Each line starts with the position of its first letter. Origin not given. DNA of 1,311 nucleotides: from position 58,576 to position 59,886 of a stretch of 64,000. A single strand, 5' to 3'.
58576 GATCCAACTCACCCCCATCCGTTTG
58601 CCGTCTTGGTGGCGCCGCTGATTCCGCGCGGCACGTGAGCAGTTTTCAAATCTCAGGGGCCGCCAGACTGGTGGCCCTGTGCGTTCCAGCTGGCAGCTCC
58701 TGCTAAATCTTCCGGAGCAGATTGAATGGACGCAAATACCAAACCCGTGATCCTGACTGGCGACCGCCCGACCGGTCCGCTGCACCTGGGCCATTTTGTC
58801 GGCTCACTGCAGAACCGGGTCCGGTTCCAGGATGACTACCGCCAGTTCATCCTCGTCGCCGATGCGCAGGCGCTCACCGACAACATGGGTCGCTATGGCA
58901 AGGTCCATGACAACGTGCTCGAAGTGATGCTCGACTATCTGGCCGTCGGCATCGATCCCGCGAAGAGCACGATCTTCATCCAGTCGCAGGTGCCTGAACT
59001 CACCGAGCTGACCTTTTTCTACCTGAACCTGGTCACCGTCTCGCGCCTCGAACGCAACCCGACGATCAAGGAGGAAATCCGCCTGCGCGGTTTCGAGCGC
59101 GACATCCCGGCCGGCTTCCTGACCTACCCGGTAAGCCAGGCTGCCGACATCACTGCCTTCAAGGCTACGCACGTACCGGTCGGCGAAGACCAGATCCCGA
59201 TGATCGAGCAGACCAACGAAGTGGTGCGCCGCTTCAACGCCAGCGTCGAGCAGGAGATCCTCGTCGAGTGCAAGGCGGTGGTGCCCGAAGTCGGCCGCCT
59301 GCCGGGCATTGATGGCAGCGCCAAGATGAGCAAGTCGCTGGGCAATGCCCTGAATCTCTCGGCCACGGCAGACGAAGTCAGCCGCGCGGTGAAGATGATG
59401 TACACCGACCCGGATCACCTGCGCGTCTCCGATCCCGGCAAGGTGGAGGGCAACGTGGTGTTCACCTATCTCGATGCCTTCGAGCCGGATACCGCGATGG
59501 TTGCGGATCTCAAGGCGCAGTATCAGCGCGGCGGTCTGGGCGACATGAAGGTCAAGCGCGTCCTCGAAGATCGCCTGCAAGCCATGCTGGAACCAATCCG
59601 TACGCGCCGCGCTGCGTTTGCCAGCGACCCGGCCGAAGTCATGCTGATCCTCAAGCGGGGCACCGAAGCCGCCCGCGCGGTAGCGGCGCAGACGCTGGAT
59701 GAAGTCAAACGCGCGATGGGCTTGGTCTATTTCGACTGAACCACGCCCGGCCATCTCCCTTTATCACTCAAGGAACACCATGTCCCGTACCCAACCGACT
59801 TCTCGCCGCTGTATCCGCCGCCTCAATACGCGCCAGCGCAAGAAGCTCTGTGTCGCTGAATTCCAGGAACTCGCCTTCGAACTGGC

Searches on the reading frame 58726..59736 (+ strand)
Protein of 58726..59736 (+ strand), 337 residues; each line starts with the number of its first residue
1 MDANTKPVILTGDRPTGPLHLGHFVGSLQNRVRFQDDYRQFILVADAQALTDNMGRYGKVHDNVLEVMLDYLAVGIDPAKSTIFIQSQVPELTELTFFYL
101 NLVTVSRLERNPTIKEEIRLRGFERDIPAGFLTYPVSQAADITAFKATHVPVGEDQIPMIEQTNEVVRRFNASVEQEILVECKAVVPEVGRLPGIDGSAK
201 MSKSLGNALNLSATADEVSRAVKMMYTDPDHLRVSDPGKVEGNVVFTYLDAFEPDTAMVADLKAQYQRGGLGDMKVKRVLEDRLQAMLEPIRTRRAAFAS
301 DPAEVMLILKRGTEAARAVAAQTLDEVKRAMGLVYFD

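Call 6: find_related_loci(query=window:58726-59736:+, collection=genome_contigs, flank=3000)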
Query window:58726-59736:+ (337 aa) in genome_contigs; peptide patterns used: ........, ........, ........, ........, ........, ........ (x = any residue, [..] = any of these).
599 stretches matched a pattern (row limit reached: there are more); 568 encode a relative of the query (tblastn E <= 1e-3); the best 80 are kept; 80 distinct loci.
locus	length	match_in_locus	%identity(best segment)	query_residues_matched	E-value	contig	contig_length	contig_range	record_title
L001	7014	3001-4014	74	4-336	5e-169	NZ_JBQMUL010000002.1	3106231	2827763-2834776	MAG: Methylophilus sp. isolate Hpa-523 contig_523, whole genome shotgun sequence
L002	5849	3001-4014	74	4-336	9e-170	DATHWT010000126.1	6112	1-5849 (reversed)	MAG TPA_asm: Methylophilus sp. isolate SMAG_U16166 k141_240561, whole genome shotgun sequence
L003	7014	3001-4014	74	4-336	4e-168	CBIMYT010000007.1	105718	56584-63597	MAG TPA_asm: uncultured Methylophilus sp. isolate SRR16817062_concoct_89 genome assembly, contig: ERZ27393189.78, whole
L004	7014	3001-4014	74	4-336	4e-168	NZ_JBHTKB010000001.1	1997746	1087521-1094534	Methylophilus luteus strain CCUG 58412 GCM70027482_10, whole genome shotgun sequence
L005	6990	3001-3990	75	7-336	4e-168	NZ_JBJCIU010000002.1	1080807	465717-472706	Massilia sp. TN1-12 TN-12_2, whole genome shotgun sequence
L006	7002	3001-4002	75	4-336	1e-167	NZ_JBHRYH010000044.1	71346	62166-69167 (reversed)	Vogesella amnigena strain KCTC 42195 soapdenovo_K_105_44, whole genome shotgun sequence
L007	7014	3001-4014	74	4-336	1e-167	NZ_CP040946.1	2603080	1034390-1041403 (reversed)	Methylophilus medardicus strain MMS-M-51 chromosome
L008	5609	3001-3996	74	5-336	7e-168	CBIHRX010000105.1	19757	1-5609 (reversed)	MAG TPA_asm: uncultured Massilia sp. isolate SRR18156188_concoct_36 genome assembly, contig: ERZ27336841.720, whole geno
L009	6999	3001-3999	76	5-336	2e-167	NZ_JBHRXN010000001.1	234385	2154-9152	Vogesella facilis strain KCTC 42742 velvet_auto_83_1, whole genome shotgun sequence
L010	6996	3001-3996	74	5-336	3e-167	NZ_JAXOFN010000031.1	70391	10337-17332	Massilia luteola strain NEAU-G-C5 Scaffold30_1, whole genome shotgun sequence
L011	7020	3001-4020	73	1-336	2e-167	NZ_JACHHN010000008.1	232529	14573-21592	Silvimonas terrae strain DSM 18233 Ga0415246_08, whole genome shotgun sequence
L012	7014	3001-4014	74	4-336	4e-167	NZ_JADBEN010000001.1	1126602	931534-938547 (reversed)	Methylobacillus flagellatus strain A12 NODE_1_length_1126602_cov_19.3917_ID_49384, whole genome shotgun sequence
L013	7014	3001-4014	73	4-336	7e-167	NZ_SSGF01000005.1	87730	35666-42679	MAG: Methylophilus sp. isolate Bin_55_2 c_000000085934, whole genome shotgun sequence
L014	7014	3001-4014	73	4-336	1e-166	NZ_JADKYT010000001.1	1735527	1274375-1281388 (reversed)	Methylophilus sp. QUAN QUAN_scaffold1, whole genome shotgun sequence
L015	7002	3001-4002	74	5-336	1e-166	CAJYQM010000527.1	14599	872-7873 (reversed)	MAG: uncultured Massilia sp. isolate SP415_1_metabat2_genome_mining.22 genome assembly, contig: k127_246026, whole genom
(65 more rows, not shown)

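Call 16: find_homologous_proteins(query=window:58726-59736:+, max_evalue=1e-100)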
Query window:58726-59736:+ (337 aa): 7956 proteins with E <= 1e-100 among 8000 candidates; the best 120 are listed.
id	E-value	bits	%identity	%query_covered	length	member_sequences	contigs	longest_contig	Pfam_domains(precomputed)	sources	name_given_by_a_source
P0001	1.9e-217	738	100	100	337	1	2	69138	PF00579.32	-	-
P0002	9.9e-205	697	93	100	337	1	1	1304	PF00579.32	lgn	-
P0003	2.6e-170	584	79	99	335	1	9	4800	PF00579.32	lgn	-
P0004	2.7e-170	584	79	99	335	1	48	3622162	PF00579.32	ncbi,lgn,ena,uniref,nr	ncbi:tryptophan--tRNA ligase [Microvirgula aerodenitrificans]|uniref:tryptophan--tRNA ligase n=1 Tax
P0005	3.8e-170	583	79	99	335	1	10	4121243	PF00579.32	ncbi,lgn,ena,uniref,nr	ncbi:tryptophan--tRNA ligase [Microvirgula aerodenitrificans]|uniref:Tryptophan--tRNA ligase n=1 Tax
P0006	6.2e-170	582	80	98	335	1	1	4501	PF00579.32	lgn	-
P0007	2.4e-169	580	79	99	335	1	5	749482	PF00579.32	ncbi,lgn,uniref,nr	ncbi:tryptophanyl-tRNA synthetase [Microvirgula sp. AG722]|uniref:tryptophan--tRNA ligase n=1 Tax=Mi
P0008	3.4e-169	580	79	99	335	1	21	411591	PF00579.32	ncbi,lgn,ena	ncbi:tryptophan--tRNA ligase [Microvirgula curvata]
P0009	1.2e-168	578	79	99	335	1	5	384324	PF00579.32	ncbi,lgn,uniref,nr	ncbi:tryptophan--tRNA ligase [Microvirgula aerodenitrificans]|uniref:tryptophan--tRNA ligase n=1 Tax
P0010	3.2e-168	577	79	99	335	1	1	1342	PF00579.32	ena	-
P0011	3.9e-168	577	79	100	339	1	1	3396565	PF00579.32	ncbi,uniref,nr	ncbi:tryptophan--tRNA ligase [Jeongeupia sp. HS-3]|uniref:tryptophan--tRNA ligase n=1 Tax=Jeongeupia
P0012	2.6e-167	574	78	99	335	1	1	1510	PF00579.32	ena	-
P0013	6.0e-167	573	79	97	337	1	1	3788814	PF00579.32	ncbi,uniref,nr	ncbi:tryptophan--tRNA ligase [Jeongeupia sp. USM3]|uniref:tryptophan--tRNA ligase n=1 Tax=Jeongeupia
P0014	1.6e-165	568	77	100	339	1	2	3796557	PF00579.32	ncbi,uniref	ncbi:tryptophan--tRNA ligase [Jeongeupia wiesaeckerbachi]|uniref:tryptophan--tRNA ligase n=1 Tax=Jeo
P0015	1.7e-165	568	79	97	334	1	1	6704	PF00579.32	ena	-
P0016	1.9e-165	568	77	99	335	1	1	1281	PF00579.32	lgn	-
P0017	2.7e-165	567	76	99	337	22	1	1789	PF00579.32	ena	-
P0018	1.4e-163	562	77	99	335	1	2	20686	PF00579.32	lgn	-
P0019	1.6e-163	561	76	100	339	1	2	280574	PF00579.32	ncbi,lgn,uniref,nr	ncbi:tryptophan--tRNA ligase [Jeongeupia naejangsanensis]|uniref:Tryptophan--tRNA ligase n=1 Tax=Jeo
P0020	2.5e-163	561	78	98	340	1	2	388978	PF00579.32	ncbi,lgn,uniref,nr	ncbi:tryptophan--tRNA ligase [Silvimonas sp.]|uniref:tryptophan--tRNA ligase n=1 Tax=Silvimonas sp. 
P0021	3.0e-163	560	77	100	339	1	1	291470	PF00579.32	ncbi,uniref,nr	ncbi:tryptophan--tRNA ligase [Jeongeupia chitinilytica]|uniref:Tryptophan--tRNA ligase n=1 Tax=Jeong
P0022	6.7e-163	559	78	98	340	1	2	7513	PF00579.32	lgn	-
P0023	6.8e-163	559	78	98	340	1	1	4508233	PF00579.32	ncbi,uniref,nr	ncbi:tryptophan--tRNA ligase [Silvimonas soli]|uniref:tryptophan--tRNA ligase n=1 Tax=Silvimonas sol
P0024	8.4e-163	559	76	99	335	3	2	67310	PF00579.32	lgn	-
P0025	6.7e-162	556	76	99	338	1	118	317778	PF00579.32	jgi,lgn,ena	jgi:tryptophanyl-tRNA synthetase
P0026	7.1e-162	556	76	99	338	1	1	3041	PF00579.32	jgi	-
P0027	7.5e-162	556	76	98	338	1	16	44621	PF00579.32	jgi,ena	-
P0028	8.0e-162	556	75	99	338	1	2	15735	PF00579.32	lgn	-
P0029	1.2e-161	555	76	99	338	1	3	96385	PF00579.32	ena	-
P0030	1.5e-161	555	76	99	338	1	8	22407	PF00579.32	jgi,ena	-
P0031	1.7e-161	555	76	99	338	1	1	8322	PF00579.32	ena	-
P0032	3.3e-161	554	76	99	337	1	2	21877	PF00579.32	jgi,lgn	jgi:tryptophanyl-tRNA synthetase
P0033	3.6e-161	554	76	98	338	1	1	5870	PF00579.32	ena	-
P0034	4.4e-161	553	76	99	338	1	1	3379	PF00579.32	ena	-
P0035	4.6e-161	553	76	99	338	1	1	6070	PF00579.32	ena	-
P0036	5.2e-161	553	78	99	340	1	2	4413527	PF00579.32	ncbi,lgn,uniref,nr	ncbi:tryptophan--tRNA ligase [Paludibacterium yongneupense]|uniref:tryptophan--tRNA ligase n=1 Tax=P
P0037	6.9e-161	553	76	98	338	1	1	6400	PF00579.32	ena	-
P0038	9.3e-161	552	75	100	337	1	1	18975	PF00579.32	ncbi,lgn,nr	ncbi:TPA: tryptophan--tRNA ligase [Burkholderia vietnamiensis]|nr:tryptophan--tRNA ligase [Burkholde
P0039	1.3e-160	552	75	99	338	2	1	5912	PF00579.32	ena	-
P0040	1.4e-160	552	76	100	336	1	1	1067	PF00579.32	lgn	-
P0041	2.7e-160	551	75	100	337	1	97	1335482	PF00579.32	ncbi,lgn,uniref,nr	ncbi:tryptophan--tRNA ligase [Burkholderia vietnamiensis]|uniref:Tryptophan--tRNA ligase n=2 Tax=Bur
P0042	4.2e-160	550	75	100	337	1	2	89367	PF00579.32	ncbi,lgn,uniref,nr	ncbi:tryptophan--tRNA ligase [Burkholderia vietnamiensis]|uniref:tryptophan--tRNA ligase n=1 Tax=Bur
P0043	4.3e-160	550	75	99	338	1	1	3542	PF00579.32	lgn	-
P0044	4.3e-160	550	75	99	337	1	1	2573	PF00579.32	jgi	jgi:tryptophanyl-tRNA synthetase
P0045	4.4e-160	550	75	100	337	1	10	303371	PF00579.32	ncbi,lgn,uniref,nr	ncbi:TPA: tryptophan--tRNA ligase [Burkholderia vietnamiensis]|uniref:tryptophan--tRNA ligase n=1 Ta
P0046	4.5e-160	550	74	100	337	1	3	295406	PF00579.32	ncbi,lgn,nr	ncbi:TPA: tryptophan--tRNA ligase [Burkholderia vietnamiensis]|nr:tryptophan--tRNA ligase [Burkholde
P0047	4.7e-160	550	75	100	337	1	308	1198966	PF00579.32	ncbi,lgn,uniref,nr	ncbi:tryptophan--tRNA ligase [Burkholderia vietnamiensis]|uniref:tryptophan--tRNA ligase n=1 Tax=Bur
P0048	4.8e-160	550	78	98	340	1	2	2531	PF00579.32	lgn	-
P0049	5.1e-160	550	75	99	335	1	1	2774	PF00579.32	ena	-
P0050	5.3e-160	550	77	98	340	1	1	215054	PF00579.32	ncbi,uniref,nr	ncbi:tryptophan--tRNA ligase [Crenobacter sp. SG2303]|uniref:Tryptophan--tRNA ligase n=1 Tax=Crenoba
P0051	5.3e-160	550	75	99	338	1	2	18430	PF00579.32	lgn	-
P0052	5.8e-160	550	75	100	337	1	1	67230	PF00579.32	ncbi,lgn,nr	ncbi:TPA: tryptophan--tRNA ligase [Burkholderia vietnamiensis]|nr:tryptophan--tRNA ligase [Burkholde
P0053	5.9e-160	550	75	100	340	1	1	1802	PF00579.32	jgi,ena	jgi:tryptophanyl-tRNA synthetase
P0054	6.0e-160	550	77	99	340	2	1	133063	PF00579.32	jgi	jgi:tryptophanyl-tRNA synthetase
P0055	6.2e-160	550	75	100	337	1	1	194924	PF00579.32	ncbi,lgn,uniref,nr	ncbi:tryptophan--tRNA ligase [Burkholderia vietnamiensis]|uniref:tryptophan--tRNA ligase n=1 Tax=Bur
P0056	6.2e-160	550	74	100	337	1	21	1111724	PF00579.32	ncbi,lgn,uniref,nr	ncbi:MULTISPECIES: tryptophan--tRNA ligase [Burkholderia]|uniref:Tryptophan--tRNA ligase n=1 Tax=Bur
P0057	6.8e-160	549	74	100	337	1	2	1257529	PF00579.32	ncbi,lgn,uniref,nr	ncbi:tryptophan--tRNA ligase [Burkholderia vietnamiensis]|uniref:tryptophan--tRNA ligase n=1 Tax=Bur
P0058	8.9e-160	549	80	92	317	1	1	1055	PF00579.32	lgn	-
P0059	9.5e-160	549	74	100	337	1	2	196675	PF00579.32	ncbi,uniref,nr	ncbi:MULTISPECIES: tryptophan--tRNA ligase [Burkholderia]|uniref:tryptophan--tRNA ligase n=1 Tax=Bur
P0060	1.3e-159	549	74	100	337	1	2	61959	PF00579.32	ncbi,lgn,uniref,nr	ncbi:tryptophan--tRNA ligase [Burkholderia vietnamiensis]|uniref:tryptophan--tRNA ligase n=1 Tax=Bur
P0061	1.3e-159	549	76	99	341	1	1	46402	PF00579.32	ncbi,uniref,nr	ncbi:tryptophanyl-tRNA synthetase [Vogesella sp. EB]|uniref:tryptophan--tRNA ligase n=1 Tax=Vogesell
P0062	1.3e-159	548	76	99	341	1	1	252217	PF00579.32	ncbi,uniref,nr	ncbi:tryptophan--tRNA ligase [Vogesella indigofera]|uniref:Tryptophan--tRNA ligase n=1 Tax=Vogesella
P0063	1.3e-159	548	74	99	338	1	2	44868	PF00579.32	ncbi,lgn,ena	-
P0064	1.4e-159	548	76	99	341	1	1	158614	PF00579.32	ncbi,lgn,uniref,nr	ncbi:tryptophanyl-tRNA synthetase [Vogesella indigofera]|uniref:Tryptophan--tRNA ligase n=1 Tax=Voge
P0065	1.4e-159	548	74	100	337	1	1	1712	PF00579.32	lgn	-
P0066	1.4e-159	548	76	99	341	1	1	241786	PF00579.32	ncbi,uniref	ncbi:tryptophan--tRNA ligase [Vogesella indigofera]|uniref:tryptophan--tRNA ligase n=1 Tax=Vogesella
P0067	1.4e-159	548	77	98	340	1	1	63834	PF00579.32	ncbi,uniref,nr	ncbi:tryptophan--tRNA ligase [Crenobacter sp. SG2305]|uniref:tryptophan--tRNA ligase n=1 Tax=Crenoba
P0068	1.5e-159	548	75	100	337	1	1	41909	PF00579.32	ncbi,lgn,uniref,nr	ncbi:tryptophan--tRNA ligase [Burkholderia vietnamiensis]|uniref:Tryptophan--tRNA ligase n=1 Tax=Bur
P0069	1.6e-159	548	75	100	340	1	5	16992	PF00579.32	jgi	jgi:tryptophanyl-tRNA synthetase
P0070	1.6e-159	548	74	99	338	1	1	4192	PF00579.32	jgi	-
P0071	1.7e-159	548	77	98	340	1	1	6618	PF00579.32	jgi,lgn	jgi:tryptophanyl-tRNA synthetase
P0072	1.7e-159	548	74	100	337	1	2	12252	PF00579.32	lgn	-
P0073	2.1e-159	548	75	99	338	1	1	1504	PF00579.32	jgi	-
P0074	2.5e-159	548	77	98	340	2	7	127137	PF00579.32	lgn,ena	-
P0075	2.9e-159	547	74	100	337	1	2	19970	PF00579.32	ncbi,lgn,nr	ncbi:TPA: tryptophan--tRNA ligase [Burkholderia vietnamiensis]|nr:tryptophan--tRNA ligase [Burkholde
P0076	3.2e-159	547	74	99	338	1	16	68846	PF00579.32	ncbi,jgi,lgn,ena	jgi:tryptophanyl-tRNA synthetase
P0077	3.8e-159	547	75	100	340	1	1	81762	PF00579.32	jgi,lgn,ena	-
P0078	4.0e-159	547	75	99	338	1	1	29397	PF00579.32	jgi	-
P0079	4.1e-159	547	74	98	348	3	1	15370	PF00579.32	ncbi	-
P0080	4.2e-159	547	77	98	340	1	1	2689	PF00579.32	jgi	jgi:tryptophanyl-tRNA synthetase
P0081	4.9e-159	547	76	99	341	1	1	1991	PF00579.32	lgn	-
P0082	6.9e-159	546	75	100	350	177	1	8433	PF00579.32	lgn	-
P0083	7.5e-159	546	74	100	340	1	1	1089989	PF00579.32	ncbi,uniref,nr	ncbi:tryptophan--tRNA ligase [Silvimonas iriomotensis]|uniref:Tryptophan--tRNA ligase n=1 Tax=Silvim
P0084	7.9e-159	546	74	100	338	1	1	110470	PF00579.32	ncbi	ncbi:tryptophan--tRNA ligase [Burkholderia sp. MR1-5-21]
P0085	9.1e-159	546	76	99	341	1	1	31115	PF00579.32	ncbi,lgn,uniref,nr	ncbi:tryptophan--tRNA ligase [Vogesella sp. AC12]|uniref:tryptophan--tRNA ligase n=1 Tax=Vogesella s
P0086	1.1e-158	546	74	99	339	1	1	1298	PF00579.32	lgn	-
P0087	1.3e-158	545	74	98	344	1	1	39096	PF00579.32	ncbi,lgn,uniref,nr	ncbi:tryptophanyl-tRNA synthetase [Chitinivorax tropicus]|uniref:Tryptophan--tRNA ligase n=1 Tax=Chi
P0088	1.9e-158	545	74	99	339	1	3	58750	PF00579.32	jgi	jgi:tryptophanyl-tRNA synthetase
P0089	2.1e-158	545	75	100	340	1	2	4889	PF00579.32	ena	-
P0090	2.1e-158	545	75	100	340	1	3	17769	PF00579.32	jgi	jgi:tryptophanyl-tRNA synthetase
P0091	2.2e-158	544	75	99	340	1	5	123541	PF00579.32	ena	-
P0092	2.3e-158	544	76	99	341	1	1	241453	PF00579.32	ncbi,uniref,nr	ncbi:tryptophan--tRNA ligase [Vogesella indigofera]|uniref:tryptophan--tRNA ligase n=1 Tax=Vogesella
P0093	2.8e-158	544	76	98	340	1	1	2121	PF00579.32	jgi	-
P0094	3.0e-158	544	75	99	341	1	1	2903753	PF00579.32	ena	-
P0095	3.6e-158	544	74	99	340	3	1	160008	PF00579.32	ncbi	ncbi:tryptophan--tRNA ligase [Silvimonas sp. JCM 19000]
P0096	3.6e-158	544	75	99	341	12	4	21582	PF00579.32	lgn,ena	-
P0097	3.7e-158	544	74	100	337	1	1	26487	PF00579.32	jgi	jgi:tryptophanyl-tRNA synthetase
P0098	3.7e-158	544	75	99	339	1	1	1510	PF00579.32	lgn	-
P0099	4.4e-158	543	73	99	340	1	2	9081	PF00579.32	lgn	-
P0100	4.6e-158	543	75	99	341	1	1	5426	PF00579.32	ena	-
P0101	4.6e-158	543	74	99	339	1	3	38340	PF00579.32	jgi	jgi:tryptophanyl-tRNA synthetase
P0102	4.7e-158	543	75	99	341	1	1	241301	PF00579.32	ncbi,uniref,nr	ncbi:tryptophan--tRNA ligase [Vogesella indigofera]|uniref:tryptophan--tRNA ligase n=1 Tax=Vogesella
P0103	4.9e-158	543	74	99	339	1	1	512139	PF00579.32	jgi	jgi:tryptophanyl-tRNA synthetase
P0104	4.9e-158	543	74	99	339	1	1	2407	PF00579.32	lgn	-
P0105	5.0e-158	543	74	99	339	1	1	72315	PF00579.32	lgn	-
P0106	5.1e-158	543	74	100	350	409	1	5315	PF00579.32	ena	-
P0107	5.2e-158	543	74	100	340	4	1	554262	PF00579.32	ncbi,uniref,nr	ncbi:tryptophan--tRNA ligase [Silvimonas amylolytica]|uniref:Tryptophan--tRNA ligase n=1 Tax=Silvimo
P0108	5.4e-158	543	74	99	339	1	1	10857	PF00579.32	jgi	jgi:tryptophanyl-tRNA synthetase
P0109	6.1e-158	543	75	99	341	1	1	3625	PF00579.32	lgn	-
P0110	6.1e-158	543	73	99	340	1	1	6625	PF00579.32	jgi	jgi:tryptophanyl-tRNA synthetase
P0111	6.9e-158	543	76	98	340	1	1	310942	PF00579.32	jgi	-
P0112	6.9e-158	543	74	99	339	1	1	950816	PF00579.32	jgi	-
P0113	7.4e-158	543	75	99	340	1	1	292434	PF00579.32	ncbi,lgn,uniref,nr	ncbi:tryptophan--tRNA ligase [Paludibacterium purpuratum]|uniref:Tryptophan--tRNA ligase n=1 Tax=Pal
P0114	7.8e-158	543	74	99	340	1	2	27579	PF00579.32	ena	-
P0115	8.7e-158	543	75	99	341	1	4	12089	PF00579.32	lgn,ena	-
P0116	9.6e-158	542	74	99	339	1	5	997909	PF00579.32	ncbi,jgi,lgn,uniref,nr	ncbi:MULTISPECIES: tryptophan--tRNA ligase [unclassified Methylophilus]|jgi:tryptophanyl-tRNA synthe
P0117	9.9e-158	542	75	99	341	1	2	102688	PF00579.32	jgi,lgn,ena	-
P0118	1.0e-157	542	74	99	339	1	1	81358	PF00579.32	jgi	jgi:tryptophanyl-tRNA synthetase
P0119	1.1e-157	542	74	100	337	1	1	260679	PF00579.32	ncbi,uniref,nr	ncbi:MAG: Tryptophan--tRNA ligase 2 [Burkholderia lata]|uniref:Tryptophan--tRNA ligase n=1 Tax=Burkh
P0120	1.1e-157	542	76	98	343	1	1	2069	PF00579.32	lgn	-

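Call 17: find_encoding_contigs(protein=P0002, flank=1500, max_places=2)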
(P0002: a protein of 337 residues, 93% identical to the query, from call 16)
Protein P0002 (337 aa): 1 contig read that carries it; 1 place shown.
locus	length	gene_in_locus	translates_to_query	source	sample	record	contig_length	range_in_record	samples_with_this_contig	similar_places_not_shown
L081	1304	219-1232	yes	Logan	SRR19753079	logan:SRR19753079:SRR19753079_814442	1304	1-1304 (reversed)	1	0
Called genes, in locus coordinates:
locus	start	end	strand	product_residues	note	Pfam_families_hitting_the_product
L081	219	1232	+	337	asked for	PF00579:tRNA-synt_1b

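Call 18: find_encoding_contigs(protein=P0004, flank=2500, max_places=1)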
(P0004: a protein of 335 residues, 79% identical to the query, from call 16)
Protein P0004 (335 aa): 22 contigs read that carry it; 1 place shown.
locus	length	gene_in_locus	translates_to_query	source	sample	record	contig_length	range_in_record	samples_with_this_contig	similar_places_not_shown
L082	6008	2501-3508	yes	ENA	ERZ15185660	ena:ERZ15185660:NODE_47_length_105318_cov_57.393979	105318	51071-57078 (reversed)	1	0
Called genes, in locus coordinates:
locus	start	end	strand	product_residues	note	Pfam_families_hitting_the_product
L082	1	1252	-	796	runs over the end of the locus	PF01326:PPDK_N, PF00391:PEP-utilizers, PF02896:PEP-utilizers_C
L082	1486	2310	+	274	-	PF03618:Kinase-PPPase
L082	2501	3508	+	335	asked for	PF00579:tRNA-synt_1b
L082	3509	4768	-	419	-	PF00375:SDF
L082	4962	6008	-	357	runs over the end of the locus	PF01547:SBP_bac_1, PF13531:SBP_bac_11 (weak), PF13416:SBP_bac_8, PF13343:SBP_bac_6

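Call 19: find_encoding_contigs(protein=P0011, flank=2500, max_places=1)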
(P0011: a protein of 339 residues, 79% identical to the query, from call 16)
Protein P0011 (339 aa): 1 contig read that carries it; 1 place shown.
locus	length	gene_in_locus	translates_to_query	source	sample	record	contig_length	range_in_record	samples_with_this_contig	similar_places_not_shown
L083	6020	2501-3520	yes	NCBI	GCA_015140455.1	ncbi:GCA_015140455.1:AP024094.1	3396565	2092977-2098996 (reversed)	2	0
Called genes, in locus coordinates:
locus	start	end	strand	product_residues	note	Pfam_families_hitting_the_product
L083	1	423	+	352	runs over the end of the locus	PF03741:TerC, PF04332:DUF475, PF03741:TerC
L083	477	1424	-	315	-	PF03741:TerC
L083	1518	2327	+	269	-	PF01026:TatD_DNase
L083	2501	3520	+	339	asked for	PF00579:tRNA-synt_1b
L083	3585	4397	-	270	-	-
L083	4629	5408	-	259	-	PF00899:ThiF, PF03435:Sacchrp_dh_NADP (weak)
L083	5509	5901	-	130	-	-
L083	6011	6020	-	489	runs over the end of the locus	PF22694:CtpB_N-like, PF00595:PDZ, PF13180:PDZ_2, PF17820:PDZ_6, PF03572:Peptidase_S41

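Call 20: find_encoding_contigs(protein=P0047, flank=2500, max_places=1)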
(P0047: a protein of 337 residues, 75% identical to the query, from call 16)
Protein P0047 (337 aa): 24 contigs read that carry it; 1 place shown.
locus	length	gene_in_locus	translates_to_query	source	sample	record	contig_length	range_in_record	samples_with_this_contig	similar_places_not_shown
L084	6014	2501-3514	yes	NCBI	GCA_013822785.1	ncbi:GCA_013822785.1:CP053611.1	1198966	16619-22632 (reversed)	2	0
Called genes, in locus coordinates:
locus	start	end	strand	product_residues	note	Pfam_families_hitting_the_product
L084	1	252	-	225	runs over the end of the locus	PF06267:DUF1028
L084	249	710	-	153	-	PF01042:Ribonuc_L-PSP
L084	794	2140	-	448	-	PF01266:DAO (faint), PF01494:FAD_binding_3 (faint), PF07992:Pyr_redox_2, PF13454:NAD_binding_9 (faint), PF13738:Pyr_redox_3, PF00743:FMO-like (weak), PF13434:Lys_Orn_oxgnase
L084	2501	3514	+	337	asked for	PF00579:tRNA-synt_1b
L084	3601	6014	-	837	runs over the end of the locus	PF00571:CBS, PF00989:PAS, PF08448:PAS_4, PF13188:PAS_8 (weak), PF08447:PAS_3 (weak), PF13426:PAS_9, PF00990:GGDEF, PF00563:EAL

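Call 48: search_protein_families(library=pfam, proteins=[window:58726-59736:+], max_evalue=0.00001)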
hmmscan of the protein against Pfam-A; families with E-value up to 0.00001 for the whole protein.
window:58726-59736:+ (337 aa): 1 family
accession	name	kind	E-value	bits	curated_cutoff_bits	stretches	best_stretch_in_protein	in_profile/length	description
PF00579.31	tRNA-synt_1b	-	3.6e-56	191.1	21.1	1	5-288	4-291/292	tRNA synthetases class I (W and Y)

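Call 56: find_encoding_contigs(protein=P0036, flank=1500, max_places=1)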
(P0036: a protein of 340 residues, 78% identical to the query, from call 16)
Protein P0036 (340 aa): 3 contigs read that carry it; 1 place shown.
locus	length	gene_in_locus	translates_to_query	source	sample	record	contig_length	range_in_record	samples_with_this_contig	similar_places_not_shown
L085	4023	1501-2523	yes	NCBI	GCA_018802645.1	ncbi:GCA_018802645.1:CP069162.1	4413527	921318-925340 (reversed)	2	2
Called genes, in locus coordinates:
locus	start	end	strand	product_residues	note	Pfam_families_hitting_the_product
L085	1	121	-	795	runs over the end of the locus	PF01326:PPDK_N, PF00391:PEP-utilizers, PF02896:PEP-utilizers_C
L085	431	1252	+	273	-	PF03618:Kinase-PPPase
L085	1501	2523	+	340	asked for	PF00579:tRNA-synt_1b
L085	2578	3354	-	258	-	PF23023:Anti-Pycsar_Apyc1 (weak), PF00753:Lactamase_B, PF12706:Lactamase_B_2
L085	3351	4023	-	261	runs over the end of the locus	PF01026:TatD_DNase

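Call 57: find_encoding_contigs(protein=P0087, flank=1500, max_places=1)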
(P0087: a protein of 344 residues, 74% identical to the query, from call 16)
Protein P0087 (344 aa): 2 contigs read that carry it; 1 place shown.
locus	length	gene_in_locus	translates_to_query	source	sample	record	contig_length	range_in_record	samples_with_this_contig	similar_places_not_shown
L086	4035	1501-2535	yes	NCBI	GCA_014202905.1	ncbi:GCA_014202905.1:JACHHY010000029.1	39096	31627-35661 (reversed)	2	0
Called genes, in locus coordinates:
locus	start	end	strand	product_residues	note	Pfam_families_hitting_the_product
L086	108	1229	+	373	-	PF01702:TGT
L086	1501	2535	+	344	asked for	PF00579:tRNA-synt_1b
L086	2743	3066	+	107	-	PF02699:YajC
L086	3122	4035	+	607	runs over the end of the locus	PF13721:SecD-TM1, PF21760:SecD_1st, PF22599:SecDF_P1_head, PF02355:SecD_SecF_C, PF03176:MMPL (weak)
